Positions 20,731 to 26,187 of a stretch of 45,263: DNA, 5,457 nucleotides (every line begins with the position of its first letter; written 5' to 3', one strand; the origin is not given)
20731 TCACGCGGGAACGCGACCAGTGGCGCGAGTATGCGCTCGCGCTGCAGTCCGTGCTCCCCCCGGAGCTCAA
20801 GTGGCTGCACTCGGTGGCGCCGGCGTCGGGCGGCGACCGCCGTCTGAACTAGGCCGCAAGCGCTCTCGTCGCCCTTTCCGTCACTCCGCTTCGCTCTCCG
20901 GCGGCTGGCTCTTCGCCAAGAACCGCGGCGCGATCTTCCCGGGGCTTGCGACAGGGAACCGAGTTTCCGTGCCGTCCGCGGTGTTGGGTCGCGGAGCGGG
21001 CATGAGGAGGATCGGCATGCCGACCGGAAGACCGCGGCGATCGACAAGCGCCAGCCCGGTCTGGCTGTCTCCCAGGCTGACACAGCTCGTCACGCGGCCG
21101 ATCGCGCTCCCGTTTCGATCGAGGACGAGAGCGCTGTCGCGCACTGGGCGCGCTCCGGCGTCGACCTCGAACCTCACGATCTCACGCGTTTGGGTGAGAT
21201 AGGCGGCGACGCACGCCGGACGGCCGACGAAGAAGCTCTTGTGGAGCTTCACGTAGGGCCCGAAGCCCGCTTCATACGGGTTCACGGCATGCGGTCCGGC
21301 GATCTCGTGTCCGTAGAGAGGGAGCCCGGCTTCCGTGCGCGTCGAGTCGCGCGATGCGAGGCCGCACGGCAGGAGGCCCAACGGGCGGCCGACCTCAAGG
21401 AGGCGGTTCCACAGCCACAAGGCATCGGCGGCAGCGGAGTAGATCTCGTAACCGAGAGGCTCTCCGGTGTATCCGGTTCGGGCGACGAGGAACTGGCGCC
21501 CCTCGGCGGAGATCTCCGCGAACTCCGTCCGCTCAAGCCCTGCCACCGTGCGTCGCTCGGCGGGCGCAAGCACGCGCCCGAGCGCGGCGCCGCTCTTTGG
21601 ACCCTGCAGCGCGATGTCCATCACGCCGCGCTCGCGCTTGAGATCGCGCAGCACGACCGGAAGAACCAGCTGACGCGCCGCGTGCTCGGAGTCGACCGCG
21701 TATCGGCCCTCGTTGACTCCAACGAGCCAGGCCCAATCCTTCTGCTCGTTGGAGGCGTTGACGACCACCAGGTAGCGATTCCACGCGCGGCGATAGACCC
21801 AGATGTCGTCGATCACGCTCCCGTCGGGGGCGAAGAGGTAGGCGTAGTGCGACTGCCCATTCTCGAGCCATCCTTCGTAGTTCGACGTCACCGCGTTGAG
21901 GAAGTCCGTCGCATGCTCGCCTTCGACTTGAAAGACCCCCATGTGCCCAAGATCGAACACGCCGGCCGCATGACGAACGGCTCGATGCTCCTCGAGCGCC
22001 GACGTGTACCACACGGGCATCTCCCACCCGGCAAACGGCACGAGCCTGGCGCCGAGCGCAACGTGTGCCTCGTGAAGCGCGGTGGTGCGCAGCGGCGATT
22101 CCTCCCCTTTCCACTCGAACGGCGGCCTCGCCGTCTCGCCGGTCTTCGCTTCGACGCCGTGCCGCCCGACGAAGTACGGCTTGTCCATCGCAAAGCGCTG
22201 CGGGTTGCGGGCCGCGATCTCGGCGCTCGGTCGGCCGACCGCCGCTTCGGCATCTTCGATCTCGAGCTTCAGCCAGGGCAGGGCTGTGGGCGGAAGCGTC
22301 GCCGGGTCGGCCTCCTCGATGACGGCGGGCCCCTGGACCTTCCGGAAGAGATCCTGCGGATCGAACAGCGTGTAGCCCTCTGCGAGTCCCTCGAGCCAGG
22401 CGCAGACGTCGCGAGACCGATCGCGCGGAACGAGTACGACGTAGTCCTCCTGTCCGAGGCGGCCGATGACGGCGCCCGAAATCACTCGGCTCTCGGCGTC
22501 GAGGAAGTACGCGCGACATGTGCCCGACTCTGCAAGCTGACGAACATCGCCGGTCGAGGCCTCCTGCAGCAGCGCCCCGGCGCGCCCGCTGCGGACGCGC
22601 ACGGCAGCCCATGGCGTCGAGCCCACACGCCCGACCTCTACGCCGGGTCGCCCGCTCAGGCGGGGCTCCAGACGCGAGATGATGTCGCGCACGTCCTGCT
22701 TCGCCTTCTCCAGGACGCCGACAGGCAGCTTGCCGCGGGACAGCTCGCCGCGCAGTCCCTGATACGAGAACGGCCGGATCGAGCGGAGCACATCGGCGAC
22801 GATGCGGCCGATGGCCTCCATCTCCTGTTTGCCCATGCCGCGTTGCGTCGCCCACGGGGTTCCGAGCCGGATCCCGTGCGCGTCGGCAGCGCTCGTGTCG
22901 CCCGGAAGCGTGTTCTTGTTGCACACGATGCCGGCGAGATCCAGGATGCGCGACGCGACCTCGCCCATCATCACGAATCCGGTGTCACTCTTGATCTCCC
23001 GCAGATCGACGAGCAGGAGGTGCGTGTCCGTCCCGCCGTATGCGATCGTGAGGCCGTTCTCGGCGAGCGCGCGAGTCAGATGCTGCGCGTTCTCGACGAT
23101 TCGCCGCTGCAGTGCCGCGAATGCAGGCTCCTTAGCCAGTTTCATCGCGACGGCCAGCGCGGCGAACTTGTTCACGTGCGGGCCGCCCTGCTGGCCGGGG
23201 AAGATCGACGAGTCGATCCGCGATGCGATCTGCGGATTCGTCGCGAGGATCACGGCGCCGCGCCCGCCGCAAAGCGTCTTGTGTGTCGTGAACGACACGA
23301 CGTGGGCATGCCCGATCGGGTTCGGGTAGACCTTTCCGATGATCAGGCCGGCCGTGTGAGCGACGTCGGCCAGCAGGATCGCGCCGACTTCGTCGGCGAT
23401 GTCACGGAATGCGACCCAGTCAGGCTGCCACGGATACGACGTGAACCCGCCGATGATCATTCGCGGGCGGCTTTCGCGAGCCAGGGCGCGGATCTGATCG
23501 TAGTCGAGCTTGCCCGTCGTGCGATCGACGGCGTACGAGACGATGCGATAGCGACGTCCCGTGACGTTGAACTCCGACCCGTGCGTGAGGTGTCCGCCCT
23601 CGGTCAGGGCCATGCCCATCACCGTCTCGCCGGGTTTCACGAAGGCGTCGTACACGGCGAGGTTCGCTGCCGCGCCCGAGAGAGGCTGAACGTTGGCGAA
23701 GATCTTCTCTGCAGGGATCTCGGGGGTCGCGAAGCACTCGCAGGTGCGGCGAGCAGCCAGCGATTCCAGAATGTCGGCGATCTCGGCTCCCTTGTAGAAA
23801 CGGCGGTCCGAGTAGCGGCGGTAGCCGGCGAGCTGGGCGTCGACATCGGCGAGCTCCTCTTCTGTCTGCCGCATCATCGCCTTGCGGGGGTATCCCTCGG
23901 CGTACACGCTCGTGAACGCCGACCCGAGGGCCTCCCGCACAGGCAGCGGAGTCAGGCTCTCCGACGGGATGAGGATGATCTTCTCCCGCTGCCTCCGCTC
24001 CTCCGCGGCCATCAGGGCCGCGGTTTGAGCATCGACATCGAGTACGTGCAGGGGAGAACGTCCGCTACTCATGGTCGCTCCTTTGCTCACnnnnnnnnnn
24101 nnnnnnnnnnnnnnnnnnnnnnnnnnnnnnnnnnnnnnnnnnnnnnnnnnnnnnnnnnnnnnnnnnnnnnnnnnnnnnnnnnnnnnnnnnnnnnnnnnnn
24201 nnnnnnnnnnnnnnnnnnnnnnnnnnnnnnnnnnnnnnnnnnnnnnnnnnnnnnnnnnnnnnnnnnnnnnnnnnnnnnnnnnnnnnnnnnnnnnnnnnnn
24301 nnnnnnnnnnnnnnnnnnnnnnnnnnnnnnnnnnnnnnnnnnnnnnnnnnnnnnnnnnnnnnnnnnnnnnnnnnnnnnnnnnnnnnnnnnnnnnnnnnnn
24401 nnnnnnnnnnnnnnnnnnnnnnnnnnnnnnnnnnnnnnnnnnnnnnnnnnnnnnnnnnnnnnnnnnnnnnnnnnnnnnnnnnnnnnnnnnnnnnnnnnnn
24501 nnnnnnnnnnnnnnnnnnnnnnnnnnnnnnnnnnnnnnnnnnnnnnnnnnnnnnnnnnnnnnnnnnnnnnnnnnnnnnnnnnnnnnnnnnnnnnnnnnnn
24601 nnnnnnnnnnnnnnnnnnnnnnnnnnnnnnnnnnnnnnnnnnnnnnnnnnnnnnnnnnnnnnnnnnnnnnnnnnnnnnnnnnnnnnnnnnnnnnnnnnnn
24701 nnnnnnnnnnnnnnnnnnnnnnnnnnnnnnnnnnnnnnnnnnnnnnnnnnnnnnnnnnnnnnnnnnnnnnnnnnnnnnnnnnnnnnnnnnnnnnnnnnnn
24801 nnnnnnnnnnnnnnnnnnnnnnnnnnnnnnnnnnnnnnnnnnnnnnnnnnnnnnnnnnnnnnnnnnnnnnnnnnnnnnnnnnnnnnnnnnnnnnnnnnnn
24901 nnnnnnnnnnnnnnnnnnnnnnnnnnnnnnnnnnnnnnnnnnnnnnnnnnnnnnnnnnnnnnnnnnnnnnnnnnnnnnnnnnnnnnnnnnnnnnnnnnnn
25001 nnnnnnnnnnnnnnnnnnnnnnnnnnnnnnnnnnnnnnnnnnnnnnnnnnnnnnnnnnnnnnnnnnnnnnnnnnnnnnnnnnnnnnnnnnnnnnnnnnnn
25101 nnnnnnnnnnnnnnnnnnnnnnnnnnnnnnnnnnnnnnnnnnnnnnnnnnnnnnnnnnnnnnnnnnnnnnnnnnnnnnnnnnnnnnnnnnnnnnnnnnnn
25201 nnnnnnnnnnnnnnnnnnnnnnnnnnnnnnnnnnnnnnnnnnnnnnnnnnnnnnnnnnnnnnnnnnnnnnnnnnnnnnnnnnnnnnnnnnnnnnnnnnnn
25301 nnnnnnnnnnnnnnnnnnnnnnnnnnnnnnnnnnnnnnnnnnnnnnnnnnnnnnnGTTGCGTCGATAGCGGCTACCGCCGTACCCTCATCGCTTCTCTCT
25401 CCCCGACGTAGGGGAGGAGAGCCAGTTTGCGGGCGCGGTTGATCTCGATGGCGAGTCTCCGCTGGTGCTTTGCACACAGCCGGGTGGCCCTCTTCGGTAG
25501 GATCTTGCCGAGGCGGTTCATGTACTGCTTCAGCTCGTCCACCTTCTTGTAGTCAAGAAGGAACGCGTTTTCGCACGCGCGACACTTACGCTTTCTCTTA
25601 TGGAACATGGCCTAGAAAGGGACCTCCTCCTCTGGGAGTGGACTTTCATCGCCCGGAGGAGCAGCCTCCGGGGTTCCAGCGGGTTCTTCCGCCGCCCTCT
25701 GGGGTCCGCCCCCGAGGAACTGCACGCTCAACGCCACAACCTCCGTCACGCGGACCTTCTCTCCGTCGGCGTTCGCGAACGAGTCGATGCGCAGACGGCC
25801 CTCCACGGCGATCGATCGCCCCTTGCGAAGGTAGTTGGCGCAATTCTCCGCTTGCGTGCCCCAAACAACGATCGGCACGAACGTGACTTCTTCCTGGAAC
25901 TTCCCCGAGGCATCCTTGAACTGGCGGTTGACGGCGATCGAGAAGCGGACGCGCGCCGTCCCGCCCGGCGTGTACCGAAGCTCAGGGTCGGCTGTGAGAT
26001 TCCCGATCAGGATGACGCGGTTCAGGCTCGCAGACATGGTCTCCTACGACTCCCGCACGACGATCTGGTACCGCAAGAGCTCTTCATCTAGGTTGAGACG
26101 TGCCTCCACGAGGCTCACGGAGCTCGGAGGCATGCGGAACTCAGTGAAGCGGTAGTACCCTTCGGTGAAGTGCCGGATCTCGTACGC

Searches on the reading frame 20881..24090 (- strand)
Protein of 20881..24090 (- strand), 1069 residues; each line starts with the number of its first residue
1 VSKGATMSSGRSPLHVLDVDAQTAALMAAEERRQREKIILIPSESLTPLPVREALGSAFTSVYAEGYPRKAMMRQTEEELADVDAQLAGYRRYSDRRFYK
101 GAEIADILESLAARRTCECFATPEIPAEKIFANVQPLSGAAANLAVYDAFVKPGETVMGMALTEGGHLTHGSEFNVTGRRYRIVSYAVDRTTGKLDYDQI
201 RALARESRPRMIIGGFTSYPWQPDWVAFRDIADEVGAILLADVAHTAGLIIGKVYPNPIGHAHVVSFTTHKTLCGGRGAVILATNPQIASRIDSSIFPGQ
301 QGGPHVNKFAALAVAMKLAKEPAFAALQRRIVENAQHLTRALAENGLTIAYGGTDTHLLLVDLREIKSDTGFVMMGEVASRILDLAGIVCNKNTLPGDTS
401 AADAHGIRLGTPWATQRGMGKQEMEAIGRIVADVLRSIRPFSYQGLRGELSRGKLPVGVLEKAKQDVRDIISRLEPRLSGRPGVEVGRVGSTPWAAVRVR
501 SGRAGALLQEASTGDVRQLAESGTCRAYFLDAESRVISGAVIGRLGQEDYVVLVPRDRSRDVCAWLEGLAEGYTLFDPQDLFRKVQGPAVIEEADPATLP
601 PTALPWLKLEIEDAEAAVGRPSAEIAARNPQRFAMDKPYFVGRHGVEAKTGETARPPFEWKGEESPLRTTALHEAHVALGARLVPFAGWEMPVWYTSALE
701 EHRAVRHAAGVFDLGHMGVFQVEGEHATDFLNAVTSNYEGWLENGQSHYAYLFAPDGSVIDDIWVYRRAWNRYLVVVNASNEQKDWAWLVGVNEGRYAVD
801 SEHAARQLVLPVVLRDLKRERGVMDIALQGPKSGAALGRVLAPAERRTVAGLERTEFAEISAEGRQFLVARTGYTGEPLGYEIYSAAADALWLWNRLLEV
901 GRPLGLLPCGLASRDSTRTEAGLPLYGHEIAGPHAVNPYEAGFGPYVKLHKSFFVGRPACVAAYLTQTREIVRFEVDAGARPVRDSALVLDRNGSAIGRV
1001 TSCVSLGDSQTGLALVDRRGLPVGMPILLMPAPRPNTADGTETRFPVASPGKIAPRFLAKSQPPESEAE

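Call 96: search_protein_families(library=pfam, proteins=[window:20881-24090:-], max_evalue=0.00001)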
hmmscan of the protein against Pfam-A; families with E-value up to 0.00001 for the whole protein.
window:20881-24090:- (1069 aa): 2 families
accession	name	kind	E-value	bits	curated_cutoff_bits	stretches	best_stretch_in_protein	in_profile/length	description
PF00464.25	SHMT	-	3.1e-115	385.4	27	2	93-430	52-398/399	Serine hydroxymethyltransferase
PF01571.26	GCV_T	-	7.3e-76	255.2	25.6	1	672-944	1-253/255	Aminomethyltransferase folate-binding domain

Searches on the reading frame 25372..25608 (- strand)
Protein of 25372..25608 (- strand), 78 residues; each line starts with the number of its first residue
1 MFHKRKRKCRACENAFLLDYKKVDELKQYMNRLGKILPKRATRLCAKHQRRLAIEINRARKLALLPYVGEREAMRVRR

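Call 6: search_protein_families(library=pfam, proteins=[window:25372-25608:-], max_evalue=0.01)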
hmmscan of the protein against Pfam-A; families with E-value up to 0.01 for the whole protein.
window:25372-25608:- (78 aa): 1 family
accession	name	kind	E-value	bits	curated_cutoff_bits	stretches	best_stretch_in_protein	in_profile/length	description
PF01084.26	Ribosomal_S18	-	2.6e-20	72.7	21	1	18-65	5-52/52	Ribosomal protein S18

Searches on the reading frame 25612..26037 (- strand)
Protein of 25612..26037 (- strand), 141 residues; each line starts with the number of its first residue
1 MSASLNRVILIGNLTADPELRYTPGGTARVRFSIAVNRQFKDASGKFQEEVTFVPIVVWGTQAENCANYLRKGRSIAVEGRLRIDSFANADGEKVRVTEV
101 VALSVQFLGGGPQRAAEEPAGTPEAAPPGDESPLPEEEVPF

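Call 6: search_protein_families(library=pfam, proteins=[window:25612-26037:-], max_evalue=0.01)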
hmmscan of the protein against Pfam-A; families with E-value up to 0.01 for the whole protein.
window:25612-26037:- (141 aa): 3 families
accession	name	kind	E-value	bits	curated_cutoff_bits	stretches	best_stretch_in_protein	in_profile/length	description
PF00436.31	SSB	-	2.2e-35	121.3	26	1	5-108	1-104/104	Single-strand binding protein family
PF22657.2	SSB_1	-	0.0002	21.9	27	1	6-83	1-76/91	Another single-strand binding protein family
PF01336.31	tRNA_anti-codon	-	0.0088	16.4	27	0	54-90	29-61/75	OB-fold nucleic acid binding domain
